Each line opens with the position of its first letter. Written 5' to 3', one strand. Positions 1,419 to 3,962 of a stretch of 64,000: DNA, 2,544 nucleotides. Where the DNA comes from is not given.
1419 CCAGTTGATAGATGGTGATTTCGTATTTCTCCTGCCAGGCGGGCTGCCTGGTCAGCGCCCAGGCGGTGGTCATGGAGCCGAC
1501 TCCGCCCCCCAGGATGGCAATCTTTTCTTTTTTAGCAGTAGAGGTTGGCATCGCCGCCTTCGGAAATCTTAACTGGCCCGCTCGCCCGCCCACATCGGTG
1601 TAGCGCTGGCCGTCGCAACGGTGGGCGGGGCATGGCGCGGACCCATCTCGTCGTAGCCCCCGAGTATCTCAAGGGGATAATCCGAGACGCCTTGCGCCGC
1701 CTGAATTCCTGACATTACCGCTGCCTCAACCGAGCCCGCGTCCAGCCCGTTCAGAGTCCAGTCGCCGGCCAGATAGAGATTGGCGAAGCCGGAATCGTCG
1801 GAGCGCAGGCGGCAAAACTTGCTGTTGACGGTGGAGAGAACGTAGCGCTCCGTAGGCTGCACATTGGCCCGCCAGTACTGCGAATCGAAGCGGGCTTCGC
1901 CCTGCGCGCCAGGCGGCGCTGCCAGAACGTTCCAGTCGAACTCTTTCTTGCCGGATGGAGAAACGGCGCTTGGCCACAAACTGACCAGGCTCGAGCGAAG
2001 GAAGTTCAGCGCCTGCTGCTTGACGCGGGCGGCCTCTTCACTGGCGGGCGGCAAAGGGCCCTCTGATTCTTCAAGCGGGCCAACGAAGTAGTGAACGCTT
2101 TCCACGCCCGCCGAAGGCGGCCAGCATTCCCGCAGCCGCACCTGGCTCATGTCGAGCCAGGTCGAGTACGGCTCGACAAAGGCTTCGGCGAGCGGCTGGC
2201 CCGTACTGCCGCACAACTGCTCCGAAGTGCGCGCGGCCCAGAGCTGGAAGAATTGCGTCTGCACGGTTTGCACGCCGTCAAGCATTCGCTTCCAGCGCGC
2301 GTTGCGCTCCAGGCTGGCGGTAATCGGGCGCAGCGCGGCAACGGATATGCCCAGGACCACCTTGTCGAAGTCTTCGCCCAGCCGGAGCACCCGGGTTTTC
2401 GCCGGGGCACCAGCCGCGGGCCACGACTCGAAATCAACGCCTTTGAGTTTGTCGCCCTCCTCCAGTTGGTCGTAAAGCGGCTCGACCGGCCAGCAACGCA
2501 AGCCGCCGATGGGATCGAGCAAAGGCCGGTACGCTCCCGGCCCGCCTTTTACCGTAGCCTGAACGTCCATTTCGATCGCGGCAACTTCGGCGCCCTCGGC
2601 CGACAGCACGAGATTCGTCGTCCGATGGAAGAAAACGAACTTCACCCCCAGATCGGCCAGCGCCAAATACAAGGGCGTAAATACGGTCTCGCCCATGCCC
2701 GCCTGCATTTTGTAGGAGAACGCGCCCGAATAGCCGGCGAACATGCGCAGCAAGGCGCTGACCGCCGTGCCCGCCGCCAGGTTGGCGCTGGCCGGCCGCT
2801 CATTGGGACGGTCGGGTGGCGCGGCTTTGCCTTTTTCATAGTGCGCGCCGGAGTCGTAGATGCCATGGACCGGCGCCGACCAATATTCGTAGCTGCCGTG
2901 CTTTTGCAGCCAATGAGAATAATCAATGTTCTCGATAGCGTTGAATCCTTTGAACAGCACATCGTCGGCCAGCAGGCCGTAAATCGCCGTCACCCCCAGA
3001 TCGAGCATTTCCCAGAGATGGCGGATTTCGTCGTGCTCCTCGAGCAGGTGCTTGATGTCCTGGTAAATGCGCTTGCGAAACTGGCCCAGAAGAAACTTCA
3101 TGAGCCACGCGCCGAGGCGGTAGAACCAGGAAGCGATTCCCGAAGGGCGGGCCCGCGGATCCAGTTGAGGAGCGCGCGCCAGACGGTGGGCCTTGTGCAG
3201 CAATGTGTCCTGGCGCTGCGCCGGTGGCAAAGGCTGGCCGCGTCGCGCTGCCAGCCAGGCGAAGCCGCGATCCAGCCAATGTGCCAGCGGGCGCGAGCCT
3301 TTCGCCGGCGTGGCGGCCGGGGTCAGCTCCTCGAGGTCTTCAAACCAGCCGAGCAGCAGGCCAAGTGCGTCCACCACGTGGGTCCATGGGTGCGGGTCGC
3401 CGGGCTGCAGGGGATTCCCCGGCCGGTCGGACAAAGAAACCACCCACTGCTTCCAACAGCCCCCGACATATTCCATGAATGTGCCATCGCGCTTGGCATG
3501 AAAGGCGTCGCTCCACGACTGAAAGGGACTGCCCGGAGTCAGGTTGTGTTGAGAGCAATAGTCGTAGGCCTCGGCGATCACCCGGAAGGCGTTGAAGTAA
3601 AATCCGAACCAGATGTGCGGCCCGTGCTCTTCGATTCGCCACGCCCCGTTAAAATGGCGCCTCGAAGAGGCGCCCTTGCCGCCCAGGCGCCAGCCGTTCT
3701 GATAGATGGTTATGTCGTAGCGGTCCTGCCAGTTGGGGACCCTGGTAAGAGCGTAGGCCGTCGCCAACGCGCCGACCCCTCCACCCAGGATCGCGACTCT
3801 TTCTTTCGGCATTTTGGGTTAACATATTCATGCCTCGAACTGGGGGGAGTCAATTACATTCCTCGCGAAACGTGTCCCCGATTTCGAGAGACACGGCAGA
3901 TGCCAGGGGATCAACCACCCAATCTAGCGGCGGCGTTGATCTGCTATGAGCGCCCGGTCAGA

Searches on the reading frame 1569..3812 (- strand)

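Call 67: search_protein_families(library=pfam, proteins=[window:1569-3812:-], max_evalue=0.00001)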
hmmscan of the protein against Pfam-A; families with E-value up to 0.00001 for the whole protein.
window:1569-3812:- (747 aa): 2 families
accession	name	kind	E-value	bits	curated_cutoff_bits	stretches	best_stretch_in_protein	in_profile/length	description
PF13450.12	NAD_binding_8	-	6.6e-10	39.6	21.9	1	8-81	1-67/68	NAD(P)-binding Rossmann-like domain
PF01593.30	Amino_oxidase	-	2.6e-06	27.4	19.8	0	640-709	373-442/443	Flavin containing amine oxidoreductase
